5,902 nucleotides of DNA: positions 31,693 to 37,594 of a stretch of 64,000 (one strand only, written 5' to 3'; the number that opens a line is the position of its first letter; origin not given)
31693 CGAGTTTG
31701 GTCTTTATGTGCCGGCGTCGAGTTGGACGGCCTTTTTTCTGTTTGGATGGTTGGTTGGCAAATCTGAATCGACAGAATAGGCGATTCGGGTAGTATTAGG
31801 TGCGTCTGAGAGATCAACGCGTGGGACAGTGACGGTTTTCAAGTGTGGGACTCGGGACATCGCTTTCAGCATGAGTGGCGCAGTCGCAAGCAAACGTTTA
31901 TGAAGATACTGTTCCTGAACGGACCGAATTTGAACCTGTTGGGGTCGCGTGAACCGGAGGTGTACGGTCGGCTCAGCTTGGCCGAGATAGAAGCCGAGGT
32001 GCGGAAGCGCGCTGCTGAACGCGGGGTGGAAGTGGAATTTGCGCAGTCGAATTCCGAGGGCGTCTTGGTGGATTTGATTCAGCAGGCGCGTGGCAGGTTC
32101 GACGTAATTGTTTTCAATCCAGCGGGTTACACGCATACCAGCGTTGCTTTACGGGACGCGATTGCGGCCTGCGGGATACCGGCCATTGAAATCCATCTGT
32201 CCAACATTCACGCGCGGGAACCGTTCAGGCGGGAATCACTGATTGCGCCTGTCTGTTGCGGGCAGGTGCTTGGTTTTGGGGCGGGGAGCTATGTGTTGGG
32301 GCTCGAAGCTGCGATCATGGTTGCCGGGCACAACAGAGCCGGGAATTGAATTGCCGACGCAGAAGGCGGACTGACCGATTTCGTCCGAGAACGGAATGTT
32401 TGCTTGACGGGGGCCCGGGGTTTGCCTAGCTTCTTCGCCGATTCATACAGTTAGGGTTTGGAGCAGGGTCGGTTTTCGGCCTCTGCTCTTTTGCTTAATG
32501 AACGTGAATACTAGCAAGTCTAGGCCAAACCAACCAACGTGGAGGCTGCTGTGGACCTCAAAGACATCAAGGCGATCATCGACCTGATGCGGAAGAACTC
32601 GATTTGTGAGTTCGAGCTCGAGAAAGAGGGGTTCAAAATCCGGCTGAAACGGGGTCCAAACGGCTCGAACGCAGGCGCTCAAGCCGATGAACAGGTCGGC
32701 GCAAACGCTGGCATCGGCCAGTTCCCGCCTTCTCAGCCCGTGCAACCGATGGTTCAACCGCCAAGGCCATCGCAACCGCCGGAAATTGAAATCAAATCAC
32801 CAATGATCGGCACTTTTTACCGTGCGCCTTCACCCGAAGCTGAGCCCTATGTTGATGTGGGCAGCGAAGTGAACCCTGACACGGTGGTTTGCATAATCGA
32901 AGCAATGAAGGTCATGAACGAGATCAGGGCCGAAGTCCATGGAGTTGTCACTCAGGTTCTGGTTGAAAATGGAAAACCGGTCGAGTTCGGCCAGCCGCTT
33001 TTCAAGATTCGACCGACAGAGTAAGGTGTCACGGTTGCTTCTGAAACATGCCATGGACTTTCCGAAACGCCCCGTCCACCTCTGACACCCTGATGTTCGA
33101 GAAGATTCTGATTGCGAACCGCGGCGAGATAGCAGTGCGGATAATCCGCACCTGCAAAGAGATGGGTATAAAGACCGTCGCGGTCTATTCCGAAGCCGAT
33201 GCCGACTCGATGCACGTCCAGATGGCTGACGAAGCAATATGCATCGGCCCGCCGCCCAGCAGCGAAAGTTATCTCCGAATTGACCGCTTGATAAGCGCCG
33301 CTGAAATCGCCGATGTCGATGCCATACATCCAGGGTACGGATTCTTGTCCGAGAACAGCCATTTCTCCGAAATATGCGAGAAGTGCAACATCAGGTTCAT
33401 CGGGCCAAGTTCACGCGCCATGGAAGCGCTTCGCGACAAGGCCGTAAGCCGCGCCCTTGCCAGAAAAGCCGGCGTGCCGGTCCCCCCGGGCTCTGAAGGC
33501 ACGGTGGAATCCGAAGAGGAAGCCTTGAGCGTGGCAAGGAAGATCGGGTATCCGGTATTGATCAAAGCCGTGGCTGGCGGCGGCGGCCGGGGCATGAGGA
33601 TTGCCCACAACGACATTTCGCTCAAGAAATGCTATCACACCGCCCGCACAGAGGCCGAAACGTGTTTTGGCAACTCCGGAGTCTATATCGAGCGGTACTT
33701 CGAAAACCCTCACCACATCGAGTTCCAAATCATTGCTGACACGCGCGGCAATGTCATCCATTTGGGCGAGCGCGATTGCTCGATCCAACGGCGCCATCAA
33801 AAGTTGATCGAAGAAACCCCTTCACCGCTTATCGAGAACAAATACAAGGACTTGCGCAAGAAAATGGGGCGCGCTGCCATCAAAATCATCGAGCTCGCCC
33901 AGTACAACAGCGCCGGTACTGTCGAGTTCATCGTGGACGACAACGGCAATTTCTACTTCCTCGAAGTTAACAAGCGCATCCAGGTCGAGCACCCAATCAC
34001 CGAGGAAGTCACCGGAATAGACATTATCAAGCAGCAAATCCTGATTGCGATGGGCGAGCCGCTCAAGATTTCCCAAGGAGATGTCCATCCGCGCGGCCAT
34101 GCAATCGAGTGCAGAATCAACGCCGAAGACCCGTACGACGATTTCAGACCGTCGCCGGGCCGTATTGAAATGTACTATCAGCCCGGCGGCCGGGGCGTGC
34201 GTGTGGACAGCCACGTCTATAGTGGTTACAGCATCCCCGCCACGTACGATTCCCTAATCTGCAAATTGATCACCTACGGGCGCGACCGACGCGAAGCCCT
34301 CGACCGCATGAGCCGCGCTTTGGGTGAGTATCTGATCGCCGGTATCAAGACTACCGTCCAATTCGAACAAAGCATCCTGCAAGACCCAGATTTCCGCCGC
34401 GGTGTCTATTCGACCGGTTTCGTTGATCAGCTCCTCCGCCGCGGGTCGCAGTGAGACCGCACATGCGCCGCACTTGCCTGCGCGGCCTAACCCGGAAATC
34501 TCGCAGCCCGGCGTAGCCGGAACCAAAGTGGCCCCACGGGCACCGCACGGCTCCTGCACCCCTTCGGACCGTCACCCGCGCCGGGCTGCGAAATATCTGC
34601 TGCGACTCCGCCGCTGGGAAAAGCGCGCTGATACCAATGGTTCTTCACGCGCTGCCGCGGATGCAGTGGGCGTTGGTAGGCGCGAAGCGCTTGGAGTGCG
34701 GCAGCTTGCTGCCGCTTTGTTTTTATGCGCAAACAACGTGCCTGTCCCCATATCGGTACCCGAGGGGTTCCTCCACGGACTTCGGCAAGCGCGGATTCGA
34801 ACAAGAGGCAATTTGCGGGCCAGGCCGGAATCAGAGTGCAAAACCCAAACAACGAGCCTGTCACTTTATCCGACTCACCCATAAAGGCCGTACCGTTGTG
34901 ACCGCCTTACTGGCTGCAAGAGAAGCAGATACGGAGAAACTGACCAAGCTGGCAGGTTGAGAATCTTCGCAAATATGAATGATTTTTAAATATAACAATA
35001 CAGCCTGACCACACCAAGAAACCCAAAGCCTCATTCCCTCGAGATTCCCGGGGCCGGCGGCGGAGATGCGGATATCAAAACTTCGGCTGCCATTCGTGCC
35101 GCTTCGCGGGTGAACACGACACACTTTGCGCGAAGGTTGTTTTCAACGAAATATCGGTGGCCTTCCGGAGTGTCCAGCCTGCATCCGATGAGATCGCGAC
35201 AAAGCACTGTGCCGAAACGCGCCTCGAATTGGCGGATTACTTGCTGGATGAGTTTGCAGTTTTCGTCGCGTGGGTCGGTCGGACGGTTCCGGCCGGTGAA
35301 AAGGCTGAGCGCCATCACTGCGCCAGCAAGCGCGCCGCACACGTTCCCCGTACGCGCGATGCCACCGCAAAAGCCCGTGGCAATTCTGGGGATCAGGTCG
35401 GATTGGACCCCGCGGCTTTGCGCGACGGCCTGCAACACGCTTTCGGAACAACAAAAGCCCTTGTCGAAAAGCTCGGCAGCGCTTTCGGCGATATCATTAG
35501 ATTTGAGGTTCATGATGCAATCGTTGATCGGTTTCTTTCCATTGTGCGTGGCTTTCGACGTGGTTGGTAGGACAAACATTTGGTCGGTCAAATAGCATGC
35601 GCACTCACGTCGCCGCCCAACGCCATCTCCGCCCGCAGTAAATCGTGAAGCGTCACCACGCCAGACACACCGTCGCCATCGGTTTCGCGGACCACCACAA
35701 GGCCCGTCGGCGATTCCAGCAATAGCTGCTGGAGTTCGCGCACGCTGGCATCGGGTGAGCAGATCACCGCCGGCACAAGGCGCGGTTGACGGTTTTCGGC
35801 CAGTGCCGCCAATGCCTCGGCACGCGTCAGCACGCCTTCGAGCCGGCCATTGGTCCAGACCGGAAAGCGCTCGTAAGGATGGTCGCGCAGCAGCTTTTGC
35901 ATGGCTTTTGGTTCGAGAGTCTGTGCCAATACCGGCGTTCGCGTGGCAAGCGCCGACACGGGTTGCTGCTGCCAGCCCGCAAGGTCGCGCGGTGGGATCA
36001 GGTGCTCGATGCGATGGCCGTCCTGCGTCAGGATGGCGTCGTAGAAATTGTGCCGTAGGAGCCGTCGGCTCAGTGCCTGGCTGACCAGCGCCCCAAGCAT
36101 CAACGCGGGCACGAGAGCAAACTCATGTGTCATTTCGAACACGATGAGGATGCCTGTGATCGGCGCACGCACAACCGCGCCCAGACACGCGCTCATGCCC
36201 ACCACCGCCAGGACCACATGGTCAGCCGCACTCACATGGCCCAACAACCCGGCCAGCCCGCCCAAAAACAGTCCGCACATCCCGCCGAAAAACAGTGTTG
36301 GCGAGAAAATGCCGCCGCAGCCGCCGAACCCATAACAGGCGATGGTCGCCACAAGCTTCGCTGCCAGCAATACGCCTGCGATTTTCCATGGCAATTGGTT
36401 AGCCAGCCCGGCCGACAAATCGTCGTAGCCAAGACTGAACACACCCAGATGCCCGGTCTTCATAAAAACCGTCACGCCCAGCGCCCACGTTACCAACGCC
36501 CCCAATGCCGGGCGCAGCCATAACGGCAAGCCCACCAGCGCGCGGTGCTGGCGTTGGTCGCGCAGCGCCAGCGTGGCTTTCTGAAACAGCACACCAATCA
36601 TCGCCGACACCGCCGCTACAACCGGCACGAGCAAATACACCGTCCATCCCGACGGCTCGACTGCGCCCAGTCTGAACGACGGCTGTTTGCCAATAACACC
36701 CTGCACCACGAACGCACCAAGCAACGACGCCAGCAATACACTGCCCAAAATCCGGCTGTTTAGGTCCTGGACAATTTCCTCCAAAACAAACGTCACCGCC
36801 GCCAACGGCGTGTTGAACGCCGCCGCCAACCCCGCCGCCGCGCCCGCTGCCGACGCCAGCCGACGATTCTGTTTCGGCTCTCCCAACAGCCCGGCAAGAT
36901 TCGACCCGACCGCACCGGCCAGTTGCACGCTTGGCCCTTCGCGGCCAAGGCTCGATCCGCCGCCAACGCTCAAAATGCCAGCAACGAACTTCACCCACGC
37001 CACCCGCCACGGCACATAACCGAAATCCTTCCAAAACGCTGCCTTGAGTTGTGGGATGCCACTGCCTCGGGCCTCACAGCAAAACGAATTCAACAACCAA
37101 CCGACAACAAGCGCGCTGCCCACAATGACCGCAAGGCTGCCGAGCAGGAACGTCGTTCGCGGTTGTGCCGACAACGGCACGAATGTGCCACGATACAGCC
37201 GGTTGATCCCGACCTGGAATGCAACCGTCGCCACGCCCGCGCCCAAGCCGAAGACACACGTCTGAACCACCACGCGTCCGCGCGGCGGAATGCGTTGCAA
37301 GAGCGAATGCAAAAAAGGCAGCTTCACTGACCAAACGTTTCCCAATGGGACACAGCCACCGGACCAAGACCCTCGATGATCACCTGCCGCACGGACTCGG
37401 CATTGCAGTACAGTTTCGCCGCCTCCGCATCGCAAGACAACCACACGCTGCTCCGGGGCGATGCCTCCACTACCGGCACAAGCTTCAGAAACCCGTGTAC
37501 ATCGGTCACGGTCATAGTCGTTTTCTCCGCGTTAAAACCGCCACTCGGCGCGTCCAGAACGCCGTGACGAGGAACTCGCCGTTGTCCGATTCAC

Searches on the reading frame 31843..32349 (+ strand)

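Call 47: search_protein_families(library=pfam, proteins=[window:31843-32349:+], max_evalue=0.001)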
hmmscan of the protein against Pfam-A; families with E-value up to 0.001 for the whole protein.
window:31843-32349:+ (168 aa): 1 family
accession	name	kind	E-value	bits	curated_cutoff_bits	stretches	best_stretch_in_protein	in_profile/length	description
PF01220.24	DHquinase_II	-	8.6e-58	194.4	23.3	1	21-157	1-137/138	Dehydroquinase class II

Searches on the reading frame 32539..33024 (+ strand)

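Call 47: search_protein_families(library=pfam, proteins=[window:32539-33024:+], max_evalue=0.001)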
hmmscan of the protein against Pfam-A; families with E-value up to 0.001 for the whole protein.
window:32539-33024:+ (161 aa): 2 families
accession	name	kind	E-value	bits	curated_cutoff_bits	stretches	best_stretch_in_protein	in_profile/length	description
PF00364.28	Biotin_lipoyl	-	1.1e-23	83.3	22.1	1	84-157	2-73/73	Biotin-requiring enzyme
PF13533.13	Biotin_lipoyl_2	-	0.00011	22.4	29.8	1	129-157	3-31/32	Biotin-lipoyl like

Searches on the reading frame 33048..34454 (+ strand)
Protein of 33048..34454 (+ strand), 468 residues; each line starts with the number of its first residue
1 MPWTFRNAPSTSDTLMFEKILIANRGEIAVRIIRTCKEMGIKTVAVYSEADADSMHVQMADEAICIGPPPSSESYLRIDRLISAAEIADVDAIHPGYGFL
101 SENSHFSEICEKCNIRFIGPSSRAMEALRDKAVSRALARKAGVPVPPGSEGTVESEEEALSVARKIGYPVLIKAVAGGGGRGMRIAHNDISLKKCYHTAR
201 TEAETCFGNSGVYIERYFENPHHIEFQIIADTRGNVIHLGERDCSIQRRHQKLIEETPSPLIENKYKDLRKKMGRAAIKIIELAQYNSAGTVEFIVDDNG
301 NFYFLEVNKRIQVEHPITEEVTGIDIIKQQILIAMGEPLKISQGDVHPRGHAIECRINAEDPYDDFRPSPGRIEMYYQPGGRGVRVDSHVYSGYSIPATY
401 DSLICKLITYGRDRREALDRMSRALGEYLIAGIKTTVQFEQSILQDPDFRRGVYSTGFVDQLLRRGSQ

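Call 47: search_protein_families(library=pfam, proteins=[window:33048-34454:+], max_evalue=0.001)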
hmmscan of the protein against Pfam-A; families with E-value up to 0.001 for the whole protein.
window:33048-34454:+ (468 aa): 7 families
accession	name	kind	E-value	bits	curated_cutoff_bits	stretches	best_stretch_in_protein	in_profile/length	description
PF02786.22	CPSase_L_D2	-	3.4e-75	252.6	19.8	1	130-340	1-209/211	Carbamoyl-phosphate synthase L chain, ATP binding domain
PF00289.28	Biotin_carb_N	-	4.4e-48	162.8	25.5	1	16-125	1-110/110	Biotin carboxylase, N-terminal domain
PF02785.25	Biotin_carb_C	-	3.4e-39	133.7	32.4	1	354-461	1-108/108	Biotin carboxylase C-terminal domain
PF07478.18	Dala_Dala_lig_C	-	5e-08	33.1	24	1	154-308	23-173/204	D-ala D-ala ligase C-terminus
PF02222.28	ATP-grasp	-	5.5e-06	26.6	27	1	138-239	3-97/179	ATP-grasp domain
PF08443.16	RimK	-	2.4e-05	24.5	21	0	270-329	128-183/188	RimK-like ATP-grasp domain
PF02655.19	ATP-grasp_3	-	0.00041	20.9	23.2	0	135-312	8-158/160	ATP-grasp domain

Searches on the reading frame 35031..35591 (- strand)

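Call 47: search_protein_families(library=pfam, proteins=[window:35031-35591:-], max_evalue=0.001)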
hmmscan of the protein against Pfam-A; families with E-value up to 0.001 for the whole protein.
window:35031-35591:- (186 aa): 1 family
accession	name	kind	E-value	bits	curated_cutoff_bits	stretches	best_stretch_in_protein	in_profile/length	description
PF09719.15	C_GCAxxG_C_C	-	8.7e-29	100.4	27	1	46-170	1-117/118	Putative redox-active protein (C_GCAxxG_C_C)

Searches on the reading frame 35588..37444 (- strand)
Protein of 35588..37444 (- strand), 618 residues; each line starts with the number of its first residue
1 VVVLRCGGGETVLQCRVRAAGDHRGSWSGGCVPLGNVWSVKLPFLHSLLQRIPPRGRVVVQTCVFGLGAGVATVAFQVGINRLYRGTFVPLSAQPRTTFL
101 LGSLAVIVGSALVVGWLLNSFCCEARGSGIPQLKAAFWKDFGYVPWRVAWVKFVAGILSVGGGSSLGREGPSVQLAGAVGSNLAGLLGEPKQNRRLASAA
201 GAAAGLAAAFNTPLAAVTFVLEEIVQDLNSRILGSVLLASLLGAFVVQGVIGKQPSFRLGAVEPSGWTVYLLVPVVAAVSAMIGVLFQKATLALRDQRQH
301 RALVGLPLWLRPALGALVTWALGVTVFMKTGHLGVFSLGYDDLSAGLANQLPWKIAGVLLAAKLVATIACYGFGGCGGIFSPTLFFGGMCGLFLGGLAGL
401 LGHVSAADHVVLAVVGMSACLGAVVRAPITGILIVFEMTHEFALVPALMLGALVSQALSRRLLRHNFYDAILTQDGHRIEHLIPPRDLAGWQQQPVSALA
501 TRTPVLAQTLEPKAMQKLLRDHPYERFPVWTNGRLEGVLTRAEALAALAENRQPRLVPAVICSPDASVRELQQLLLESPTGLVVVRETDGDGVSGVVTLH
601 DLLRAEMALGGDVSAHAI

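Call 47: search_protein_families(library=pfam, proteins=[window:35588-37444:-], max_evalue=0.001)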
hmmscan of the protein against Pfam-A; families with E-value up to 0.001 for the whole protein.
window:35588-37444:- (618 aa): 2 families
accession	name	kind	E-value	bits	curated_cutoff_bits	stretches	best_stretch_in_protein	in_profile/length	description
PF00654.25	Voltage_CLC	-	7e-84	282.4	24.8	1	111-460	2-346/346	Voltage gated chloride channel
PF00571.33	CBS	-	3.6e-14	53.3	24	1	558-606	8-55/57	CBS domain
